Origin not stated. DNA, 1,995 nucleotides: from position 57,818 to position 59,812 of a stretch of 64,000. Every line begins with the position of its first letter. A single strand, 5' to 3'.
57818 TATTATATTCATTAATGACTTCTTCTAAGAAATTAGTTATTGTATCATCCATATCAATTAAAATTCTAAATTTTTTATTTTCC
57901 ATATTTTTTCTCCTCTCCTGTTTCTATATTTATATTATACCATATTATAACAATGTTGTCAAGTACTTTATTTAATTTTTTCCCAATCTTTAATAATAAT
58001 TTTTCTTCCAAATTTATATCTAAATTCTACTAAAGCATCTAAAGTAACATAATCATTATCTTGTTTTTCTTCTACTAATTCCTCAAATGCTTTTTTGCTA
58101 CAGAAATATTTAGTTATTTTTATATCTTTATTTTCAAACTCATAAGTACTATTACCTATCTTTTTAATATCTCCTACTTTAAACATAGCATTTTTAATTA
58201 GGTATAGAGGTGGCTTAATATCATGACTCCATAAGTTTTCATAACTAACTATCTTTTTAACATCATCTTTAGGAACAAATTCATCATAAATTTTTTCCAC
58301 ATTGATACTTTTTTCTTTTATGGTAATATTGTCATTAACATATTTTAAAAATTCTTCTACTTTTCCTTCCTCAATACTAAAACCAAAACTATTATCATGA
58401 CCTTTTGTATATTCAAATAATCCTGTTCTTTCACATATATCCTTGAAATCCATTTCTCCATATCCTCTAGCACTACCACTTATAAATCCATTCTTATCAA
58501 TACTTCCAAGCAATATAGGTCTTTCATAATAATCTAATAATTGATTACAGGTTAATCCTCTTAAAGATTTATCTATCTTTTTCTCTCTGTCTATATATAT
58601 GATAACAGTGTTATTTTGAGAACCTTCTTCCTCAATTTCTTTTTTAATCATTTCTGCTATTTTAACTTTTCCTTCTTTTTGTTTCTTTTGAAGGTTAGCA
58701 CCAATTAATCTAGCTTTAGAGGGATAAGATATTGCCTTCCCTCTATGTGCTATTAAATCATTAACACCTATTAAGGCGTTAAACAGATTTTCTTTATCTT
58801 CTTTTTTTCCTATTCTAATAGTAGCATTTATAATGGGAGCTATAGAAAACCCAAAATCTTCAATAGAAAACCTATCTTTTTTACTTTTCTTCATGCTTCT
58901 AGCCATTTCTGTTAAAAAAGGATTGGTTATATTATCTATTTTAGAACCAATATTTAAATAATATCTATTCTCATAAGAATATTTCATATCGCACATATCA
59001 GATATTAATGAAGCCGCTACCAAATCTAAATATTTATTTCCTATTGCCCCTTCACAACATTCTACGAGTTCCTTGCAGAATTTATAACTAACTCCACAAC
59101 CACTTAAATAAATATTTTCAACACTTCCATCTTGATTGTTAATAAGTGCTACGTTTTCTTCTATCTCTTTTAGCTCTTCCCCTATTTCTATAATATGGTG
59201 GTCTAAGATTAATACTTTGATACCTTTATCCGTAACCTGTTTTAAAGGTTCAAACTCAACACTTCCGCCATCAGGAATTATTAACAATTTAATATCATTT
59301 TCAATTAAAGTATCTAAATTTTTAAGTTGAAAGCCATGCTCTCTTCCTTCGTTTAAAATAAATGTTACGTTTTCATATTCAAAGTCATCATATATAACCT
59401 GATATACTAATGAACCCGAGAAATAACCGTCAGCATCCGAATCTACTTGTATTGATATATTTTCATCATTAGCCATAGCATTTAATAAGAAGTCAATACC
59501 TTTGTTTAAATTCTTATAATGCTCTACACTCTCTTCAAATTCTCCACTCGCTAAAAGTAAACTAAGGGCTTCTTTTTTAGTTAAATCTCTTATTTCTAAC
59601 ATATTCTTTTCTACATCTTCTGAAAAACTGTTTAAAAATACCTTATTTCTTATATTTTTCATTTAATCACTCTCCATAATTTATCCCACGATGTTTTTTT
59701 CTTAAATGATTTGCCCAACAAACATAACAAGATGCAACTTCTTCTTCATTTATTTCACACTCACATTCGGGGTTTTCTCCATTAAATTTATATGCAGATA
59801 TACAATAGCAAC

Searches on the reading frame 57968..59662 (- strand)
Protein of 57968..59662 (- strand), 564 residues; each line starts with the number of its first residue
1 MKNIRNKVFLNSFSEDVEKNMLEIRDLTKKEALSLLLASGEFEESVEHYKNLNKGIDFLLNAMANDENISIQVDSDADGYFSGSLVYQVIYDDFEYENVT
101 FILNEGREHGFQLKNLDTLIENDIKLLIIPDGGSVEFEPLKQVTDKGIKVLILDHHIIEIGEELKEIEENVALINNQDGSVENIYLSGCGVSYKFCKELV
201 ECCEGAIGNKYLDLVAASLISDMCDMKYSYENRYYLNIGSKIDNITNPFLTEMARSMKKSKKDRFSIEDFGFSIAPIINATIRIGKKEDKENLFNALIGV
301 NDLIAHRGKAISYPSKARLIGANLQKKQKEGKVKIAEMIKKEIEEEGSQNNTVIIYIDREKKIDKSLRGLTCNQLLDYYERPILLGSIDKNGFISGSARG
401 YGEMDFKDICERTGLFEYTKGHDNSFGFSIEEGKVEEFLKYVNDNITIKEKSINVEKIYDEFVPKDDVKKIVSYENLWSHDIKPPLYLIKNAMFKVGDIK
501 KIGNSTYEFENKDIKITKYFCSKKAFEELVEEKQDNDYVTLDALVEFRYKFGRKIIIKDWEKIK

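Call 59: search_protein_families(library=pfam, proteins=[window:57968-59662:-], max_evalue=0.001)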
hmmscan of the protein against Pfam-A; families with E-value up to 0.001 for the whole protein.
window:57968-59662:- (564 aa): 2 families
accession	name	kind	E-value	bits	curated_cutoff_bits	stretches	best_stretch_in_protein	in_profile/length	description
PF01368.27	DHH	-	1.2e-11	45.4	28.1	1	69-217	2-123/125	DHH family, N-terminal domain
PF02272.25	DHHA1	-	0.0002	22.2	25.9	1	363-446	13-100/102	DHHA1 domain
